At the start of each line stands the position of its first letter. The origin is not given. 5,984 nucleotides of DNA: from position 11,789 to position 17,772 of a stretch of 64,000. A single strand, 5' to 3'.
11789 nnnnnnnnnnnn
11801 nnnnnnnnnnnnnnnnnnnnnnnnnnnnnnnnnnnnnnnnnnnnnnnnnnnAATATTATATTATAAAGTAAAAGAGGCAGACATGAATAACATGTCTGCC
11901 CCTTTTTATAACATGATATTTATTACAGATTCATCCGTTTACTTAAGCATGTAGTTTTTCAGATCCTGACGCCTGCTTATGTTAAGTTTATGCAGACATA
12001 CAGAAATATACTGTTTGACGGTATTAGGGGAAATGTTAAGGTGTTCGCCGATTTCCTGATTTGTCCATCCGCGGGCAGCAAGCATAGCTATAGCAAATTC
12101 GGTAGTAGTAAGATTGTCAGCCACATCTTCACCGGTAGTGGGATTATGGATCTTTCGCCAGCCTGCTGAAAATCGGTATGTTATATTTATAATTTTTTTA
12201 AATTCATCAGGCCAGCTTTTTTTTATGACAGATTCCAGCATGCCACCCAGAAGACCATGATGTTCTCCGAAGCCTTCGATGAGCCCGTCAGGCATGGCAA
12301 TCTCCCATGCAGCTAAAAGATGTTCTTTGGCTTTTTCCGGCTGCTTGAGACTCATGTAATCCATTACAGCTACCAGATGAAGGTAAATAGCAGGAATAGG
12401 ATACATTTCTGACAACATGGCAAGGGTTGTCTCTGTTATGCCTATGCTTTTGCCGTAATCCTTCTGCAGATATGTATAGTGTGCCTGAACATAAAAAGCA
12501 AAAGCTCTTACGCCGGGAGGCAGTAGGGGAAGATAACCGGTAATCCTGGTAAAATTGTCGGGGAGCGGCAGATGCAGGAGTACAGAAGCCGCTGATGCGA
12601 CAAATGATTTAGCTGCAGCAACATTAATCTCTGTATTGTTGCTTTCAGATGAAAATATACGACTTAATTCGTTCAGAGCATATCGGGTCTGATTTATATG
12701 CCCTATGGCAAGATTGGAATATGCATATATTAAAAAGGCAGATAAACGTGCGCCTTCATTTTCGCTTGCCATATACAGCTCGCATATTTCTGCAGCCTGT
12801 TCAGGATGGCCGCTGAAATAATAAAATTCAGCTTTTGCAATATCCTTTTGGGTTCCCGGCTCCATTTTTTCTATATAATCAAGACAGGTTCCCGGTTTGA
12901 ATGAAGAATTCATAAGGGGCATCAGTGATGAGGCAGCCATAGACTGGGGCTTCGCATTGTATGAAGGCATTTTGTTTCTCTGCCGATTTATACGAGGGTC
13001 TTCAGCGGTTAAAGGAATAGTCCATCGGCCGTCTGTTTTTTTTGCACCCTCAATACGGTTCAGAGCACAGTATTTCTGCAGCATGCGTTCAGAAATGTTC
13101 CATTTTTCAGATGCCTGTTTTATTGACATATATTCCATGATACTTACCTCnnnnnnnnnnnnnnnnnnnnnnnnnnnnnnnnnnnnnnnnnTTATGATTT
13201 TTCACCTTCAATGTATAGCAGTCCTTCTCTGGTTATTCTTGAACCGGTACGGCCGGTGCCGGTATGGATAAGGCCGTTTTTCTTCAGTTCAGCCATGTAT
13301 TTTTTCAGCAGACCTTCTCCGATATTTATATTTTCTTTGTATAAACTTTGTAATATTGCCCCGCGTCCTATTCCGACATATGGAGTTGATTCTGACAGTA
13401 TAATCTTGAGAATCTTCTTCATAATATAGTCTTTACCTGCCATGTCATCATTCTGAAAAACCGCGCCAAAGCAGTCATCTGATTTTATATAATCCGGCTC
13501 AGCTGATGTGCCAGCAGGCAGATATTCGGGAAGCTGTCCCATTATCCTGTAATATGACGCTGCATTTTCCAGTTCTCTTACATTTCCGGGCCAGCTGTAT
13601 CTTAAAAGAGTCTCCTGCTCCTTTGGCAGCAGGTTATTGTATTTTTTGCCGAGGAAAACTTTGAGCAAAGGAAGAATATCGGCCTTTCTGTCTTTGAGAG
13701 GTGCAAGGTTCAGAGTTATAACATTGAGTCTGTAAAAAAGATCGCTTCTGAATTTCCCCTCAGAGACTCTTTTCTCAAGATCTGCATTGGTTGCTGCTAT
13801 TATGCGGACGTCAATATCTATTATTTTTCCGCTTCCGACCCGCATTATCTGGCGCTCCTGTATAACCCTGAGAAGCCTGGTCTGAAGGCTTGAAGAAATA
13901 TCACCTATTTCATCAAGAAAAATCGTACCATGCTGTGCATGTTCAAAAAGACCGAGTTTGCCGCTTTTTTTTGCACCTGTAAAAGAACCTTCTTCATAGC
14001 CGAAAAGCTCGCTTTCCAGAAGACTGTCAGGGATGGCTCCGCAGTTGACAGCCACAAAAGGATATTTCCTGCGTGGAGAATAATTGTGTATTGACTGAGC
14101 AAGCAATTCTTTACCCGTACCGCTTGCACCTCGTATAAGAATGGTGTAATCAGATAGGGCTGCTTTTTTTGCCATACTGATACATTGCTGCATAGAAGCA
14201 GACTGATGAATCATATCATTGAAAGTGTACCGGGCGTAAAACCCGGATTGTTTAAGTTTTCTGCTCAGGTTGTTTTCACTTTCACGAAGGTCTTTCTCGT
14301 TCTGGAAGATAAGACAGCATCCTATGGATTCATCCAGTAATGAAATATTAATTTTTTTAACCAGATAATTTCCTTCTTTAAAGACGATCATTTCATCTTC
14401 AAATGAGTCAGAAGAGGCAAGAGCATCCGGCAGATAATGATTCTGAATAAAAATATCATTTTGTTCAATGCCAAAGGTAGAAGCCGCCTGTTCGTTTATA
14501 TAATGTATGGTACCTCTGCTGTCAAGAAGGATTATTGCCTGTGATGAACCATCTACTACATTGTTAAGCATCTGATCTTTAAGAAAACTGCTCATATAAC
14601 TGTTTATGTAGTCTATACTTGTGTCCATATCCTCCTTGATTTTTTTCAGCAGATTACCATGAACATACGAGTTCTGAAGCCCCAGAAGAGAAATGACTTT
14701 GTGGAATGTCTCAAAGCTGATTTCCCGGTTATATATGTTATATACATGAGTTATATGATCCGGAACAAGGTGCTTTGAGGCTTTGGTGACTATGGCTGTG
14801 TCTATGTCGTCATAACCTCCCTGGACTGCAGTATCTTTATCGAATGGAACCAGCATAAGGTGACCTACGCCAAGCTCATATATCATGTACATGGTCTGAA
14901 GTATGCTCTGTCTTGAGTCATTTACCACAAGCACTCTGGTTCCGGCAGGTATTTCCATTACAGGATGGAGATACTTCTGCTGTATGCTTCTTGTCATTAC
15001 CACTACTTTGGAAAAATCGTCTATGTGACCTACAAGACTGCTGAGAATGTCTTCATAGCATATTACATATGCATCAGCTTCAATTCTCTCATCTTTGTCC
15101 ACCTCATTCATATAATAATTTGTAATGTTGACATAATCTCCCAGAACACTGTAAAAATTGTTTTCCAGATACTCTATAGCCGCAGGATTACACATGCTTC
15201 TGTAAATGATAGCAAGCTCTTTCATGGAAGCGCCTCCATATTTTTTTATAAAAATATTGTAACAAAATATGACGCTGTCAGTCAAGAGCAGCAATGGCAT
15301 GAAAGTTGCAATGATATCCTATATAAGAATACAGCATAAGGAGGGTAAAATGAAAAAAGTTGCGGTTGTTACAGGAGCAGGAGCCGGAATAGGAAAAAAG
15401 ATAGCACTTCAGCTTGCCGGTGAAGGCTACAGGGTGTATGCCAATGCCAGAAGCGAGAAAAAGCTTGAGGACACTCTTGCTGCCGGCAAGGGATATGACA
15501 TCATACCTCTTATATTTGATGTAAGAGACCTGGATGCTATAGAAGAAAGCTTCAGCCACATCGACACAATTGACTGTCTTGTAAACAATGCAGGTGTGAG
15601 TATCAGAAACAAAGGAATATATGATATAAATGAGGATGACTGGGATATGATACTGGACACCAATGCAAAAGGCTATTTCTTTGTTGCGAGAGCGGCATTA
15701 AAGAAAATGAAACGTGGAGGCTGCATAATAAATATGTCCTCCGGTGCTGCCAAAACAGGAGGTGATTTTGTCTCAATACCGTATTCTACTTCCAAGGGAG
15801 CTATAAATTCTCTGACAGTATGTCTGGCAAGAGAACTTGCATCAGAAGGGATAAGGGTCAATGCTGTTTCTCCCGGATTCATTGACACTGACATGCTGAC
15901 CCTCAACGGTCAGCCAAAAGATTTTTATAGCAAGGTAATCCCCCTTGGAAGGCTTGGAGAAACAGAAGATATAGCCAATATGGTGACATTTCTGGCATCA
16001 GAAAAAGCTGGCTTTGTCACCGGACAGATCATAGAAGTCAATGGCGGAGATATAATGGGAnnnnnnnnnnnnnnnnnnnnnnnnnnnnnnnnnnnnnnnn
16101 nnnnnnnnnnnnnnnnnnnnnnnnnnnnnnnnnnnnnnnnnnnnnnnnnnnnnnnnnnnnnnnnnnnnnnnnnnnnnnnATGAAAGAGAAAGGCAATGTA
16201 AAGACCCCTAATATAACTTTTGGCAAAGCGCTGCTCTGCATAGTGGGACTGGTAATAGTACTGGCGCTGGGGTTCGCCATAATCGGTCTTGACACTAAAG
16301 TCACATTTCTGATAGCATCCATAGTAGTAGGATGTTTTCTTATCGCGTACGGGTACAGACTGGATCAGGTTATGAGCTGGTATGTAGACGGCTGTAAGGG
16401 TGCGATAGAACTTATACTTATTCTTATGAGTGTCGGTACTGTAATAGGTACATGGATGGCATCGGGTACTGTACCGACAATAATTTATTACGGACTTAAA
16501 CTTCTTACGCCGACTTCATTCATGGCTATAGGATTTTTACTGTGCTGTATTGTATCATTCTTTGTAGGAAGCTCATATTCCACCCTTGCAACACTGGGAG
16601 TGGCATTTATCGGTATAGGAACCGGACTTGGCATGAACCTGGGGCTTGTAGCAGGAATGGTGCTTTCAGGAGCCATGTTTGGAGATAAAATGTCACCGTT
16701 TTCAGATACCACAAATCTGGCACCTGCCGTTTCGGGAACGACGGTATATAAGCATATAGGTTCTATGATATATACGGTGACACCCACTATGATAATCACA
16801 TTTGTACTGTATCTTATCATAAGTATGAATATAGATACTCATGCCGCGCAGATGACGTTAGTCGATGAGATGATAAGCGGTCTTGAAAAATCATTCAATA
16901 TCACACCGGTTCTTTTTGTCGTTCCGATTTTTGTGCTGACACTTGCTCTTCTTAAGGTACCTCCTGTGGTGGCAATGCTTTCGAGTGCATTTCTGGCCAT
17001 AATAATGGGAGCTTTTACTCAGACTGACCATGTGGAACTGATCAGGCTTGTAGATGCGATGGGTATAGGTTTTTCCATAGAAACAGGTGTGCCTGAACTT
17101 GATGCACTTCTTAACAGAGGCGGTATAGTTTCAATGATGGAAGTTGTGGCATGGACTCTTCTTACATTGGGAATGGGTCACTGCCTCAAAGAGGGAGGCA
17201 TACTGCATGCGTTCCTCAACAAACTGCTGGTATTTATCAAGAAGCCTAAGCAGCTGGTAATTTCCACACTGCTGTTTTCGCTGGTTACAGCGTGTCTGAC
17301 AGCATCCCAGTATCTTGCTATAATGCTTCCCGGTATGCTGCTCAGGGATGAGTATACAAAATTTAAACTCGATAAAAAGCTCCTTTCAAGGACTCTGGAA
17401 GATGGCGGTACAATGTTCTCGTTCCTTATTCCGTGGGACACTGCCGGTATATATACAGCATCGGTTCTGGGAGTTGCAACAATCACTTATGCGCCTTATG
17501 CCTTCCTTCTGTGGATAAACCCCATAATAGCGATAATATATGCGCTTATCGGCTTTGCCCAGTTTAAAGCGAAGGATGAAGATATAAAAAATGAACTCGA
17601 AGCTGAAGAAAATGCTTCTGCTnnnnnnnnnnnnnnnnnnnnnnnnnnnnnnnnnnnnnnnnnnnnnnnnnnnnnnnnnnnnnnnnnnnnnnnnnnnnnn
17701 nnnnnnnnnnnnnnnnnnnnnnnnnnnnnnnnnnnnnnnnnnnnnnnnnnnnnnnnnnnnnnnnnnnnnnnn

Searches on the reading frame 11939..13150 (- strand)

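Call 53: search_protein_families(library=pfam, proteins=[window:11939-13150:-], max_evalue=0.00001)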
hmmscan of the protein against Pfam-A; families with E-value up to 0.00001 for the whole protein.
window:11939-13150:- (403 aa): 4 families
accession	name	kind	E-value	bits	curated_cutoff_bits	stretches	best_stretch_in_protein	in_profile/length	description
PF00196.25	GerE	-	9.3e-12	44.8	23.5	1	346-397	2-53/57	Bacterial regulatory proteins, luxR family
PF13384.12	HTH_23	-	3.2e-07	30.4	24.6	0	353-382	9-38/50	Homeodomain-like domain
PF12728.13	HTH_17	-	8.1e-07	29.6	27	0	7-47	1-40/51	Helix-turn-helix domain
PF08281.18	Sigma70_r4_2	-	4.9e-06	26.5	25.7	0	359-383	24-48/54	Sigma-70, region 4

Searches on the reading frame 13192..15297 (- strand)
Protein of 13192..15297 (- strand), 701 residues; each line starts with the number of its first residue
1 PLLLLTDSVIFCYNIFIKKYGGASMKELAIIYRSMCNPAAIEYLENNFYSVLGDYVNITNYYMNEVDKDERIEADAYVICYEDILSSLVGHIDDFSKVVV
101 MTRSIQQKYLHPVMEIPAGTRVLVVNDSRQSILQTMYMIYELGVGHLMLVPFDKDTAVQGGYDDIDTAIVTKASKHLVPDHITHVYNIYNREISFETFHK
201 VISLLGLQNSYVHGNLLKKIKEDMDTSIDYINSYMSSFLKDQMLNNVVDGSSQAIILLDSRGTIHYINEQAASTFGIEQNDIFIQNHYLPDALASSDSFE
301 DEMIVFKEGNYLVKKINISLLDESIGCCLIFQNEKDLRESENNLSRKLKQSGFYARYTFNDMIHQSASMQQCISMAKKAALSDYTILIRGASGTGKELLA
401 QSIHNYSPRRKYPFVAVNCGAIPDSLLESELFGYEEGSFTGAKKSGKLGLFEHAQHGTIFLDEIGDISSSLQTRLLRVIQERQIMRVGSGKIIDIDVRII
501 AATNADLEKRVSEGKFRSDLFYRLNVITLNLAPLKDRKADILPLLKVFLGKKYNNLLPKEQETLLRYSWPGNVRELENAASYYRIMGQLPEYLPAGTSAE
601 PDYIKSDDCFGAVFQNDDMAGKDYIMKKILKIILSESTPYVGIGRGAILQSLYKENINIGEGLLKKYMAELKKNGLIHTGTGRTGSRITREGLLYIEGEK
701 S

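Call 53: search_protein_families(library=pfam, proteins=[window:13192-15297:-], max_evalue=0.00001)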
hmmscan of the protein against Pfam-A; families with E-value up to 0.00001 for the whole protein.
window:13192-15297:- (701 aa): 6 families
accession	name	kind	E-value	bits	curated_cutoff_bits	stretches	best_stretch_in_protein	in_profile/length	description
PF00158.32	Sigma54_activat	-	3.1e-70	235.7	20.2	1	362-529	1-167/168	Sigma-54 interaction domain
PF14532.12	Sigma54_activ_2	-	5.3e-16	59.5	25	1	365-534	3-138/138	Sigma-54 interaction domain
PF25601.1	AAA_lid_14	-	3.9e-09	36.7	27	1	535-586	1-59/87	AAA+ ATPase lid domain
PF07724.20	AAA_2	-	4.5e-06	27.3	27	0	385-512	5-132/166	AAA domain (Cdc48 subfamily)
PF07728.20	AAA_5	-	6.9e-06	26.6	22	0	386-505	2-123/139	AAA domain (dynein-related subfamily)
PF13188.13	PAS_8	-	8.9e-06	25.9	21.8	0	243-282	2-43/65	PAS domain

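Call 64: search_protein_families(library=ncbifam, proteins=[window:13192-15297:-], max_evalue=0.001)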
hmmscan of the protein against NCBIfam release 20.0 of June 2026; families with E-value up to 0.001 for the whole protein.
window:13192-15297:- (701 aa): 28 families (the best 25 are shown)
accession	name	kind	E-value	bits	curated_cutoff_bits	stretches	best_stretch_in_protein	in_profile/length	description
NF041552.1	TF_PrdR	equivalog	9.8e-94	314.7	795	1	240-585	132-498/577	sigma-54 dependent transcriptional regulator PrdR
TIGR02329.1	propionate_PrpR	equivalog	5.2e-89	299.2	499.2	1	339-579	191-442/526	propionate catabolism operon regulatory protein PrpR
TIGR01817.1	nifA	equivalog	1.8e-87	294.3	528.85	1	337-579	173-420/534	nif-specific transcriptional activator NifA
NF011953.0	PRK15424.1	equivalog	7.3e-81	272.4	703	1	345-579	204-457/538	propionate catabolism operon regulatory protein PrpR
TIGR01818.1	ntrC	equivalog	8.6e-81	272.1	558.6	1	357-586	131-366/463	nitrogen regulation protein NR(I)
NF008469.0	PRK11361.1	equivalog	1.1e-79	268.4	714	1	329-581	114-370/461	acetoacetate metabolism transcriptional regulator AtoC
NF003451.0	PRK05022.1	equivalog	1.1e-78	265.2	476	1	339-580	170-416/512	nitric oxide reductase transcriptional regulator NorR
TIGR02915.1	PEP_resp_reg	equivalog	2e-78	264.2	502.6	1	346-587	127-372/445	PEP-CTERM-box response regulator transcription factor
NF038308.1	RNA_repair_RtcR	equivalog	3.2e-78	263.9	650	1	334-581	154-416/530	RNA repair transcriptional activator RtcR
NF050807.1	TransRegFlbDCaul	equivalog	1.2e-74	251.8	750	1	360-580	118-344/454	sigma-54-dependent transcriptional regulator FlbD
NF008085.0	PRK10820.1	equivalog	2.9e-73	247.2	576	1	232-590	70-438/520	transcriptional regulator TyrR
NF049963.1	RespRegFlgRCampy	domain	6.8e-72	242.6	750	1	357-577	131-357/429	fla regulon two-component system response regulator FlgR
NF008176.1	PRK10923.1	equivalog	4e-71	240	620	1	358-589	136-373/469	nitrogen regulation protein NR(I)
NF007689.0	PRK10365.1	equivalog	2.9e-69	234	760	1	360-580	139-365/441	sigma-54-dependent response regulator transcription factor ZraR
NF011695.0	PRK15115.1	equivalog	1.9e-68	231.3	763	1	360-579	135-360/445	two-component system response regulator GlrR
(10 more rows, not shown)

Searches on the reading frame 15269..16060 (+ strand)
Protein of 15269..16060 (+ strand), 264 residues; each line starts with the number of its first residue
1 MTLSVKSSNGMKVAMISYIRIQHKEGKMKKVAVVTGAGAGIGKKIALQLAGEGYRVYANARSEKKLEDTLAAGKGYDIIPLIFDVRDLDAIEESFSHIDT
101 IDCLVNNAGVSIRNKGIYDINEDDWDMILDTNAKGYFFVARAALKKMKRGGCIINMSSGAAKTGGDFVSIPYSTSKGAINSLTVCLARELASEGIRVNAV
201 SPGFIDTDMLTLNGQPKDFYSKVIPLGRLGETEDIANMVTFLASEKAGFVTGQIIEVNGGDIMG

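Call 53: search_protein_families(library=pfam, proteins=[window:15269-16060:+], max_evalue=0.00001)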
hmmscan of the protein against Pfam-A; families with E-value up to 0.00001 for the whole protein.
window:15269-16060:+ (264 aa): 3 families
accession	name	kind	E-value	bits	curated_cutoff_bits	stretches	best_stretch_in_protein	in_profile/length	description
PF13561.12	adh_short_C2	-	9.3e-57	192.8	27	1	36-260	1-234/236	Enoyl-(Acyl carrier protein) reductase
PF00106.31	adh_short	-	2.9e-49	167.6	26.6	1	30-211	1-188/195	short chain dehydrogenase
PF08659.16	KR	-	1.8e-06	28.4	22.6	1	33-200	4-173/180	KR domain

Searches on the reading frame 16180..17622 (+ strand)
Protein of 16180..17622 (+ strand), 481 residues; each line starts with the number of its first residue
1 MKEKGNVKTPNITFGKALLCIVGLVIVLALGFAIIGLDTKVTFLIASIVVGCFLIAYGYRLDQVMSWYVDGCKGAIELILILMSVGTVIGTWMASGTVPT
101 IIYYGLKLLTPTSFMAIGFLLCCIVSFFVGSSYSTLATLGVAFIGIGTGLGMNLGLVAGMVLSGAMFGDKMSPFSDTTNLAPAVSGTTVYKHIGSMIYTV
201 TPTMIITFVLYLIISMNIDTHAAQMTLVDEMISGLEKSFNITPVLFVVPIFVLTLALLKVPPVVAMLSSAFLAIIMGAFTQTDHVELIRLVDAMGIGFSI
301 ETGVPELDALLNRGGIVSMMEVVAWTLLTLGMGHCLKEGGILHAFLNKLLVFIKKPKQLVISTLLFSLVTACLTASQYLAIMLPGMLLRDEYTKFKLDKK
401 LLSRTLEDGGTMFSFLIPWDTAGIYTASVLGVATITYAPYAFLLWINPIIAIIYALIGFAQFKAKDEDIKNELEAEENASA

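Call 53: search_protein_families(library=pfam, proteins=[window:16180-17622:+], max_evalue=0.00001)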
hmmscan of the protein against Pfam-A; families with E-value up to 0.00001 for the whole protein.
window:16180-17622:+ (481 aa): 1 family
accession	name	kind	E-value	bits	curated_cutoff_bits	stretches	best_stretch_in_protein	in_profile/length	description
PF03553.21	Na_H_antiporter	-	7.3e-54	183.5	23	2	164-459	1-303/303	Na+/H+ antiporter family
